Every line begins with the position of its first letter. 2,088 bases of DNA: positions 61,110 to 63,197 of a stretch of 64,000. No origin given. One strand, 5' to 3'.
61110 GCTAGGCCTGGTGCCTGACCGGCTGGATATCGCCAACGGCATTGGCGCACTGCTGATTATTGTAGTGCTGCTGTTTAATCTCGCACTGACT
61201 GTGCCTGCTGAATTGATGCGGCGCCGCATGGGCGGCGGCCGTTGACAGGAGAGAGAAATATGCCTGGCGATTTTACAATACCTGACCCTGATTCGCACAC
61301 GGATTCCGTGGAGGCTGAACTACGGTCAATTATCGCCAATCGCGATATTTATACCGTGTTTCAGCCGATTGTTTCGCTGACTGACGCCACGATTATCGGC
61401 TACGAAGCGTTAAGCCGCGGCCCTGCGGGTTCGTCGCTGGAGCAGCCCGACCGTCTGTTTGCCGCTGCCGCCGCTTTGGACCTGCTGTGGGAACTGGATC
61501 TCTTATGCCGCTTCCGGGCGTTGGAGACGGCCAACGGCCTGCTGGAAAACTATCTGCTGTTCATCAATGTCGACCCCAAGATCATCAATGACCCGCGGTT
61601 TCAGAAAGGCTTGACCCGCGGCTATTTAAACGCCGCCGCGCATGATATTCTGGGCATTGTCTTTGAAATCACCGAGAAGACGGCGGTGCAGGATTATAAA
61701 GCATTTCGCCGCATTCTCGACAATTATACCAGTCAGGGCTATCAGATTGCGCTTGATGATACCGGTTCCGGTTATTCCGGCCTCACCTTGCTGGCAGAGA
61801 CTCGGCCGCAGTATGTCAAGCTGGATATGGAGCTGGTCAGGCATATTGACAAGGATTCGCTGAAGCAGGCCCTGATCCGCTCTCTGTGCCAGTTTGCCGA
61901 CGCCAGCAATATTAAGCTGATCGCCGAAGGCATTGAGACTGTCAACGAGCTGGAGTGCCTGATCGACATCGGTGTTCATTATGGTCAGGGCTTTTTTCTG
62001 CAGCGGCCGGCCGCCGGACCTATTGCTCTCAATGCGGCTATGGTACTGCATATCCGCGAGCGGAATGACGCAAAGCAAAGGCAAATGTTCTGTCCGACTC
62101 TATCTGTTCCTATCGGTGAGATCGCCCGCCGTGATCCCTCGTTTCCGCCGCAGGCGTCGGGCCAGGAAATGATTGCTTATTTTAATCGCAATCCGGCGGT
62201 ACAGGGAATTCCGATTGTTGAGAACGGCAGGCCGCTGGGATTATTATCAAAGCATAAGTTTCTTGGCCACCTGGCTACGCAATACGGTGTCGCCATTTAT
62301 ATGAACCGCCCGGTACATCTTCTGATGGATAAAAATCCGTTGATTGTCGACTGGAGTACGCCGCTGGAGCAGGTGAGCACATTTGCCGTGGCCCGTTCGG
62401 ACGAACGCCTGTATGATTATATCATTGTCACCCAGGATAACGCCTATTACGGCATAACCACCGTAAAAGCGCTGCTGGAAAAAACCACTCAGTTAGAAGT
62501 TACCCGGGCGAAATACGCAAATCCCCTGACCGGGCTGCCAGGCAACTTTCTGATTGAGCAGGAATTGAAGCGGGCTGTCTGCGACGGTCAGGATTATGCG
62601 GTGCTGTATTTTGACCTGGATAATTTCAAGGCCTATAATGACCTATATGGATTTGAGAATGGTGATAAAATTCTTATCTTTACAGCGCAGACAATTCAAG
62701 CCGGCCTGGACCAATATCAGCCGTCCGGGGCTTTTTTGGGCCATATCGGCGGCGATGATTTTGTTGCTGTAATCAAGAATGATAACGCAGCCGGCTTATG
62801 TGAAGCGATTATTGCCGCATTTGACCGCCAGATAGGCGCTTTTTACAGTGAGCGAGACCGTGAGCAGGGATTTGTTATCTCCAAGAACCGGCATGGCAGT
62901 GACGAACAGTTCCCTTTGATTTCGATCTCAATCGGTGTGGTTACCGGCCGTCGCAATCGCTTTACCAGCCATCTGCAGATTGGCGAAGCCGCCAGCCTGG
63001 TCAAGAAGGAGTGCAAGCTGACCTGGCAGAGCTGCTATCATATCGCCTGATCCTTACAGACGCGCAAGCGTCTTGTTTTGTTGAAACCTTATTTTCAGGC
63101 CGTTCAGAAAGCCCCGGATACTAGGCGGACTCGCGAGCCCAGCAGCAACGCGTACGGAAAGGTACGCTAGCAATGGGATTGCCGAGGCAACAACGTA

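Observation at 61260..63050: EAL - CBS-pair - degenerate GGDEF protein encoded directly downstream of pstA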

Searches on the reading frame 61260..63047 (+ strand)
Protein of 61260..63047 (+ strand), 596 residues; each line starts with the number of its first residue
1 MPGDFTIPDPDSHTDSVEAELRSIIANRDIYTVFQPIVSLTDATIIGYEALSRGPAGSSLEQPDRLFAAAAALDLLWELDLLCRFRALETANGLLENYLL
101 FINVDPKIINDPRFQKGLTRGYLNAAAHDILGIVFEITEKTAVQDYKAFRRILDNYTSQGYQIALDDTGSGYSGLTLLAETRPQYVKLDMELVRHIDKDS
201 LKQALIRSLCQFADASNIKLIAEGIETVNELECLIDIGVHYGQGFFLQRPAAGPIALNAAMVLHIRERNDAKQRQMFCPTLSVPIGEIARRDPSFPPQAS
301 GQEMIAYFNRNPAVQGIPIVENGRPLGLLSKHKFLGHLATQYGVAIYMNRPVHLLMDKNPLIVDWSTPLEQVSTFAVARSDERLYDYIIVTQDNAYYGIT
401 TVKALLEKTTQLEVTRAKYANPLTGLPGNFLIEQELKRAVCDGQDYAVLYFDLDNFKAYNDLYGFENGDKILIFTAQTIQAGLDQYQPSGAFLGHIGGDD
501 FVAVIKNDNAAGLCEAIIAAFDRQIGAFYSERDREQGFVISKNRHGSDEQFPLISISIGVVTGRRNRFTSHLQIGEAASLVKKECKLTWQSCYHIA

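Call 3: search_protein_families(library=pfam, proteins=[window:61260-63047:+], max_evalue=1)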
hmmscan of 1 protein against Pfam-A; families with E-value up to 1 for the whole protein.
window:61260-63047:+ (596 aa): 5 families
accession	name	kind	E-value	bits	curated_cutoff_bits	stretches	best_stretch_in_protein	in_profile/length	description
PF00563.25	EAL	-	8e-49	166.6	31.3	1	20-250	3-236/236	EAL domain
PF00990.26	GGDEF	-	2.2e-15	57.2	23.8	1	422-513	5-96/161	Diguanylate cyclase, GGDEF domain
PF00571.33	CBS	-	2.3e-06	28.3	24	1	285-338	1-55/57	CBS domain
PF22335.1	Cas10-Cmr2_palm2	-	0.27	11.8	27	0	490-527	51-88/133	Cas10/Cmr2, second palm domain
PF21735.3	RtxA_C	-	0.96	10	30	0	442-449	3-10/18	C-terminal repeat from RTX toxins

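Call 4: search_protein_families(library=ncbifam, proteins=[window:61260-63047:+], max_evalue=1)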
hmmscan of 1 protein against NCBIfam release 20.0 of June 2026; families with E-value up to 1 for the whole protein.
window:61260-63047:+ (596 aa): 28 families (the best 25 are shown)
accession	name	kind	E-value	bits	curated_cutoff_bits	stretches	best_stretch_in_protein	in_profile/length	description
NF052265.1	EAL_dom_RimA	equivalog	1e-44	152.7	430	1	32-255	19-238/248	S6 modification regulatory phosphodiesterase RimA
NF053781.1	cdiGMPphdstlr2612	equivalog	2.7e-39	134.6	1600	2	17-251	1016-1256/1268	Tlr1612 family c-di-GMP phosphodiesterase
NF007474.0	PRK10060.1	equivalog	7.2e-38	130.2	782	2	102-251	497-645/663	cyclic di-GMP phosphodiesterase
NF045675.1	PhdiestaseDibA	equivalog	1.9e-34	119.1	980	2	17-252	378-617/623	phosphodiesterase DibA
NF007839.0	PRK10551.1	equivalog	7.2e-28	97.4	461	1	17-251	264-501/518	cyclic di-GMP phosphodiesterase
NF052458.1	PhdiestGepA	equivalog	1.8e-27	95.9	1200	2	16-251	591-832/840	phosphodiesterase GepA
NF008467.0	PRK11359.1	equivalog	9.6e-24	83.4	857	2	19-251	547-783/800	oxygen-sensing cyclic-di-GMP phosphodiesterase DosP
NF007298.0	PRK09776.1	equivalog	6.1e-23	80.7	1135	2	102-258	949-1104/1111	diguanylate cyclase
NF008807.1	PRK11829.1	equivalog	1.5e-22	79.5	733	1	18-250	417-652/670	biofilm formation regulator HmsP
NF008281.1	PRK11059.1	equivalog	2.4e-19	69.1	663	1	100-250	479-629/633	RNase E specificity factor CsrD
NF052596.1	RR_EAL_PvrR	equivalog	1.5e-18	66.6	580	1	16-249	142-378/398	response regulator cyclic di-GMP phosphodiesterase PvrR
NF045673.1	c-di-GMPRcptLapD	equivalog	4.4e-18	64.9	1020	2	18-251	414-645/647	cyclic di-GMP receptor LapD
NF051476.1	CDiGphdiTpdA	equivalog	1.9e-16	60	1000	1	18-247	348-567/570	cyclic di-GMP phosphodiesterase TpdA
NF007423.1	PRK09966.1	equivalog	3e-15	56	325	1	419-524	240-349/390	diguanylate cyclase DgcN/YfiN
TIGR00254.1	GGDEF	domain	2.2e-13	50.2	37.4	1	431-513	22-100/168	diguanylate cyclase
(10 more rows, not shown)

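Call 5: find_homologous_proteins(query=window:61260-63047:+, max_evalue=0.00001)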
Query window:61260-63047:+ (596 aa): 5817 proteins with E <= 0.00001 among 8000 candidates; the best 120 are listed.
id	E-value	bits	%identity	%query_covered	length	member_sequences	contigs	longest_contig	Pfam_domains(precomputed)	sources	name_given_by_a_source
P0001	0.0e+0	1357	100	100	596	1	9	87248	PF00563.26,PF00990.27,PF00571.34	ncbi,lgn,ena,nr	ncbi:MAG: GGDEF domain-containing protein [Sporomusaceae bacterium]|nr:GGDEF domain-containing prote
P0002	0.0e+0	1139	83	100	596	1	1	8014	PF00563.26,PF00990.27,PF00571.34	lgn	-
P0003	0.0e+0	1020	75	100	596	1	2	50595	PF00563.26,PF00990.27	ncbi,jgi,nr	ncbi:MAG: diguanylate cyclase/phosphodiesterase with domain containing protein [Anaerosporomusa subt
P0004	0.0e+0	1011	74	100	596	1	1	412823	PF00563.26,PF00990.27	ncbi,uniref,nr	ncbi:diguanylate cyclase [Anaerosporomusa subterranea]|uniref:Diguanylate cyclase n=1 Tax=Anaerospor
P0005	1.1e-290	983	72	100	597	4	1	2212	PF00563.26,PF00990.27,PF00571.34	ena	-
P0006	1.3e-280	950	71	98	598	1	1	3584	PF00563.26,PF00990.27,PF00571.34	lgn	-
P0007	9.2e-277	937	70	98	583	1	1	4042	PF00563.26,PF00990.27,PF00571.34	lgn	-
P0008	3.9e-257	873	66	98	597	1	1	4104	PF00563.26,PF00990.27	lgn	-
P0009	6.1e-238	809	59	99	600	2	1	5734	PF00563.26,PF00990.27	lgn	-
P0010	5.1e-232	790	60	99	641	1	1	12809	PF00563.26,PF00990.27,PF00571.34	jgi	-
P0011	1.2e-231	788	58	100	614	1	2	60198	PF00563.26,PF00990.27,PF00571.34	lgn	-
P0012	7.1e-231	786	57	98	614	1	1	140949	PF00563.26,PF00990.27,PF00571.34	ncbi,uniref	ncbi:GGDEF domain-containing protein [Dendrosporobacter sp. 1207_IL3150]|uniref:GGDEF domain-contain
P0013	3.5e-230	784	58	100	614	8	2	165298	PF00563.26,PF00990.27,PF00571.34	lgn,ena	-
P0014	9.8e-230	782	59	97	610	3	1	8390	PF00563.26,PF00990.27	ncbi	ncbi:MAG TPA: GGDEF domain-containing protein [Negativicutes bacterium]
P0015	3.7e-229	780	60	99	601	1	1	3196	PF00563.26,PF00990.27,PF00571.34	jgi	jgi:diguanylate cyclase (GGDEF)-like protein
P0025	2.2e-225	768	57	99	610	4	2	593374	PF00563.26,PF00990.27,PF00571.34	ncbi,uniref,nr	ncbi:diguanylate cyclase/phosphodiesterase [Dendrosporobacter quercicolus]|uniref:Diguanylate cyclas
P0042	3.6e-220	751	58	96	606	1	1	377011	PF00563.26,PF00990.27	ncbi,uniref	ncbi:GGDEF domain-containing protein [Pelosinus sp. sgz500959]|uniref:GGDEF domain-containing protei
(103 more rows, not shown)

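Call 13: search_solved_structures(query=window:61260-63047:+, max_evalue=0.001, show_alignments=2)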
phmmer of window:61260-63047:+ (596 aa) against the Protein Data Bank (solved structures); distinct sequences matched with E-value up to 0.001: 79 (the best 60 are shown).
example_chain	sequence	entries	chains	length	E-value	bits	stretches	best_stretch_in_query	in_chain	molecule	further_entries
6ifq_B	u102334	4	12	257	2.9e-30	108.5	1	28-251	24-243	cyclic di nucleotide phoshodiesterase | EAL domain protein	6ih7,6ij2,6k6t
6ih1_A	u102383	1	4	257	3.1e-30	108.5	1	29-251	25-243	cyclic di nucleotide phoshodiesterase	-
3gfx_A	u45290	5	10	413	6.5e-26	94.2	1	34-254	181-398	Klebsiella pneumoniae BlrP1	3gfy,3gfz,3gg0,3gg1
5m3c_A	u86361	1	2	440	1.3e-22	83.3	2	16-257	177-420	Diguanylate cyclase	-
5yrp_A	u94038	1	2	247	2.4e-20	75.8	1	35-254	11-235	Sensory box/response regulator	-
2r6o_A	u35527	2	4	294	6.8e-20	74.3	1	17-253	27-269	Putative diguanylate cyclase/phosphodiesterase (GGDEF & EAL domains) | PUTATIVE DIGUANYLATE CYCLASE/PHOSPHODIESTERASE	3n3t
5m1t_A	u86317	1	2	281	6.8e-19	71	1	20-252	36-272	MucR Phosphodiesterase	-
5xgb_A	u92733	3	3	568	1.8e-18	69.6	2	102-250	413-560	Uncharacterized protein | Uncharacterized protein PA0861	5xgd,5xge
3u2e_A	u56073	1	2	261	7e-18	67.7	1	16-254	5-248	GGDEF family protein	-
3s83_A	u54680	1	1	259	8e-18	67.5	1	17-254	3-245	GGDEF family protein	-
4hjf_A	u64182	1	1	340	1.2e-17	66.9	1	16-254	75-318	GGDEF family protein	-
6hq4_A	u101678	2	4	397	2.4e-17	65.9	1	18-251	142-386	EAL Enzyme Bd1971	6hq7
6hq5_A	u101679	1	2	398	2.4e-17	65.9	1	18-251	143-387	EAL Enzyme Bd1971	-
8arv_A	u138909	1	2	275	9.2e-17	64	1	16-251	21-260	Bifunctional diguanylate cyclase/phosphodiesterase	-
4rnh_A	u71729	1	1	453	1.4e-16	63.4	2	134-251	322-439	Motility regulator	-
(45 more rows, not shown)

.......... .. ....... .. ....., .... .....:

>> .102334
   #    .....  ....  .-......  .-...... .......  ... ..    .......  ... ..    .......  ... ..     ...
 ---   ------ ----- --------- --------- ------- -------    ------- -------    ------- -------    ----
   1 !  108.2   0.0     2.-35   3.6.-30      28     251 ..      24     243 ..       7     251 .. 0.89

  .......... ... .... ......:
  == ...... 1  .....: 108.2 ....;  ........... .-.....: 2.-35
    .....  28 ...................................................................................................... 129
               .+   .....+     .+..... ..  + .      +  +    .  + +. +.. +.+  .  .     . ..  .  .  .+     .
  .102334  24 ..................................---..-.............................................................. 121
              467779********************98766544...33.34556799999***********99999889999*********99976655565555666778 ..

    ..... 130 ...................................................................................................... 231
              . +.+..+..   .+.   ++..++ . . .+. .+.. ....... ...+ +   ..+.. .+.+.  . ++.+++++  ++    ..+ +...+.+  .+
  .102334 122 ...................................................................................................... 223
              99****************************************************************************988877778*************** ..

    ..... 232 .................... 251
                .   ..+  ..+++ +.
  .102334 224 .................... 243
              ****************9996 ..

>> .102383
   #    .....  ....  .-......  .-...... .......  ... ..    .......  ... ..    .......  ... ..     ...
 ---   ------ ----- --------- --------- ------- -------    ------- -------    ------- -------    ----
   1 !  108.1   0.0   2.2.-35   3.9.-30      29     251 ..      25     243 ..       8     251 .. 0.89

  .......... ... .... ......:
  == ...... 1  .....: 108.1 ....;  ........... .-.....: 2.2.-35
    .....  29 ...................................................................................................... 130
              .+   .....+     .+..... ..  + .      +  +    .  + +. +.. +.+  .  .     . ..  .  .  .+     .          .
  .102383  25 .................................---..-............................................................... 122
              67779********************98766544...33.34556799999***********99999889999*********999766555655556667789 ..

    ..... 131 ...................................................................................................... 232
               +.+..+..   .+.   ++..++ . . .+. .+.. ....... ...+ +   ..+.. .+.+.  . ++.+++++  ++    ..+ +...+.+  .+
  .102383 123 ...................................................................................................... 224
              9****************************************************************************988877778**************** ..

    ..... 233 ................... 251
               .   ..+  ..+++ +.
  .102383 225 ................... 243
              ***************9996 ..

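Call 18: search_dna_similar(query=window:61260-63047:+, collection=plasmids, mode=protein, max_rows=30, max_evalue=1e-10)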
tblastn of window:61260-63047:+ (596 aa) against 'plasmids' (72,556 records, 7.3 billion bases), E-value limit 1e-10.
Records with a match: 1220; places in all: 1748; records where one place covers at least 80% of the query: 48.
Best place of each record, by identity: <60% 1220.
By first word of the organism name: Salmonella 193; Escherichia 163; Ralstonia 136; Rhizobium 108; Pantoea 108; Enterobacter 63; Vibrio 34; Cronobacter 30; Bradyrhizobium 27; Burkholderia 22; and 98 more.
By predicted mobility (MOB-suite, as given by PLSDB): non-mobilizable 560; conjugative 392; mobilizable 268.
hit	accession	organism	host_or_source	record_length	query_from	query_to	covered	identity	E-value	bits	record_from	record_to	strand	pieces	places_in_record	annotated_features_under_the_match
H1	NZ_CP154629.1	Acetoanaerobium noterae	cell culture,Sludge of a digestion ...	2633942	18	588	96%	36.0%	7e-96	328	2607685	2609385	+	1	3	none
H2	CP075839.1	Pseudomonas aeruginosa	Homo sapiens,Cell culture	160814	3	561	94%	34.0%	5e-92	317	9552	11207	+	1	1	EAL and GGDEF domain-containing protein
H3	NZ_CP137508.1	Pseudomonas aeruginosa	Homo sapiens,Bacterial culture sample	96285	3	561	94%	34.0%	2e-91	316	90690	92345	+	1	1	bifunctional diguanylate cyclase/phosphodiesterase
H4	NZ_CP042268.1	Pseudomonas aeruginosa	Homo sapiens,sputum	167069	3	561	94%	33.8%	2e-91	316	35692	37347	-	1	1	bifunctional diguanylate cyclase/phosphodiesterase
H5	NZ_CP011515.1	Mitsuaria sp. 7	Bacterium from forest soil.,forest soil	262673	8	586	97%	32.4%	1e-72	261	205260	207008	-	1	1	bifunctional diguanylate cyclase/phosphodiesterase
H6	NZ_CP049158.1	Caballeronia sp. SBC1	whole organism,soil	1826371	14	586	96%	32.6%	1e-78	278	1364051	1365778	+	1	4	none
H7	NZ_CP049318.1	Caballeronia sp. SBC2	whole organism,soil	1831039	14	586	96%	32.6%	1e-78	278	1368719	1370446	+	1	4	none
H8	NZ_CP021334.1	Marinobacter salarius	pure culture,Lava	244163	11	586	97%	32.4%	7e-83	291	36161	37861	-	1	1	EAL domain-containing protein | GGDEF domain-containing protein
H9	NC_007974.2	Cupriavidus metallidurans CH34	-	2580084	19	586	95%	31.9%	9e-75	267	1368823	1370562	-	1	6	none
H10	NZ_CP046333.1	Cupriavidus metallidurans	sedimentation pond in a zinc factory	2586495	19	586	95%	31.9%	9e-75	267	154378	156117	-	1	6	none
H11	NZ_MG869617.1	Polaromonas sp. E3S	Ecology Glacier, King George Island, ...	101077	11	587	97%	31.4%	4e-80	283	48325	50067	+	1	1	phosphodiesterase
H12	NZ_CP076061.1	Cupriavidus sp. EM10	Pure-cultured cell,sewage water sludge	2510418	19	561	91%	32.9%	4e-78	277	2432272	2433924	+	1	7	none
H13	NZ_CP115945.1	Ralstonia syzygii R24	Syzygium aromaticum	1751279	30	575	92%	32.1%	2e-77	275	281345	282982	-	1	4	none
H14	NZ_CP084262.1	Caballeronia sp. SL2Y3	Jalysus wickhami,Cell culture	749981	21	561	91%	32.3%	2e-79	280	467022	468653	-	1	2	GGDEF domain-containing protein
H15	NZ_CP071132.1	Caballeronia sp. M1242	Homo sapiens,ETA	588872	21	561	91%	32.3%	1e-78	278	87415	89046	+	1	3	phosphodiesterase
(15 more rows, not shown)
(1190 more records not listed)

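Call 19: get_annotated_region(hit=H2, flank=5000)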
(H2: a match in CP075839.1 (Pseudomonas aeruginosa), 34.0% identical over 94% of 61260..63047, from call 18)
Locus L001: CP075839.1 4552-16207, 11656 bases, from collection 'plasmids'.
description: Pseudomonas aeruginosa strain PaLo11 plasmid pPALO11, complete sequence
organism: Pseudomonas aeruginosa (NCBI taxid 287)
taxonomy: Bacteria; Pseudomonadota; Gammaproteobacteria; Pseudomonadales; Pseudomonadaceae; Pseudomonas; Pseudomonas aeruginosa
host: -; source: Homo sapiens,Cell culture; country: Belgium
typing (MOB-suite, as given by PLSDB): non-mobilizable
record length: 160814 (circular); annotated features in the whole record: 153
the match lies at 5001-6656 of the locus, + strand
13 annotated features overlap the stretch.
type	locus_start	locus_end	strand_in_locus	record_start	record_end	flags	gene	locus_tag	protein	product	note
CDS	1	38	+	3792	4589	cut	-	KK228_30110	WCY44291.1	ABC transporter permease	-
CDS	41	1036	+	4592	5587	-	-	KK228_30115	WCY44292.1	ABC transporter ATP-binding protein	-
CDS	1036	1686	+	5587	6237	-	-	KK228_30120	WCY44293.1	HAD family phosphatase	-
CDS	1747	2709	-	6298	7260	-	-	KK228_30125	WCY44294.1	NAD(P)H-quinone oxidoreductase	-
CDS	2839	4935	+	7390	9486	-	-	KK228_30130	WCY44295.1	carboxy terminal-processing peptidase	-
CDS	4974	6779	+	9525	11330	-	-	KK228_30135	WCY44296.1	EAL and GGDEF domain-containing protein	-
CDS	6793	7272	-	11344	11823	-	-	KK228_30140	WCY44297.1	sel1 repeat family protein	-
CDS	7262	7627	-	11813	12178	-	-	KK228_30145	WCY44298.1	hypothetical protein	-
CDS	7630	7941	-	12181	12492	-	-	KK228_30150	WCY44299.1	helix-turn-helix transcriptional regulator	-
CDS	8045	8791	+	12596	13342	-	-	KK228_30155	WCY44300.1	transporter substrate-binding domain-containing protein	-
CDS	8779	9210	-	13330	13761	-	-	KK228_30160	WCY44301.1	DUF1232 domain-containing protein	-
CDS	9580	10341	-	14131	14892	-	-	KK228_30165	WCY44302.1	FKBP-type peptidyl-prolyl cis-trans isomerase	-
CDS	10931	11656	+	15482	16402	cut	rdgC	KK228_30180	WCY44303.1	recombination-associated protein RdgC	-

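Call 20: get_annotated_region(hit=H13, flank=5000)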
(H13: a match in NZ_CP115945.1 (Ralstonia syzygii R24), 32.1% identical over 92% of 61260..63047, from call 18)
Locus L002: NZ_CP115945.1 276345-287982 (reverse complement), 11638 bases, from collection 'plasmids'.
description: Ralstonia syzygii R24 plasmid pmega, complete sequence
organism: Ralstonia syzygii R24 (NCBI taxid 907261)
taxonomy: Bacteria; Pseudomonadota; Betaproteobacteria; Burkholderiales; Burkholderiaceae; Ralstonia; Ralstonia syzygii; Ralstonia syzygii R24
host: -; source: Syzygium aromaticum; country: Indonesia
typing (MOB-suite, as given by PLSDB): mobilizable; relaxase MOBP,MOBP
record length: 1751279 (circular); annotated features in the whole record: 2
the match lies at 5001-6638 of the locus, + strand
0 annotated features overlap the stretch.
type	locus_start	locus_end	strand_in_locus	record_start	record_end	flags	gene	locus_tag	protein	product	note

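Call 22: search_protein_families(library=pfam, proteins=[L001:4974-6776:+], max_evalue=1)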
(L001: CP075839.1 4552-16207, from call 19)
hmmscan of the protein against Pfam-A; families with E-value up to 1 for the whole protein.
L001:4974-6776:+ (601 aa): 3 families
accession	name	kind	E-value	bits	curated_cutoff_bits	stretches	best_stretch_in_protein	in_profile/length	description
PF00563.25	EAL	-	3.2e-55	187.5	31.3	1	32-258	7-236/236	EAL domain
PF00990.26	GGDEF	-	1.2e-14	54.9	23.8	1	425-522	5-111/161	Diguanylate cyclase, GGDEF domain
PF00571.33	CBS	-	5.2e-09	36.7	24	1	297-342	12-56/57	CBS domain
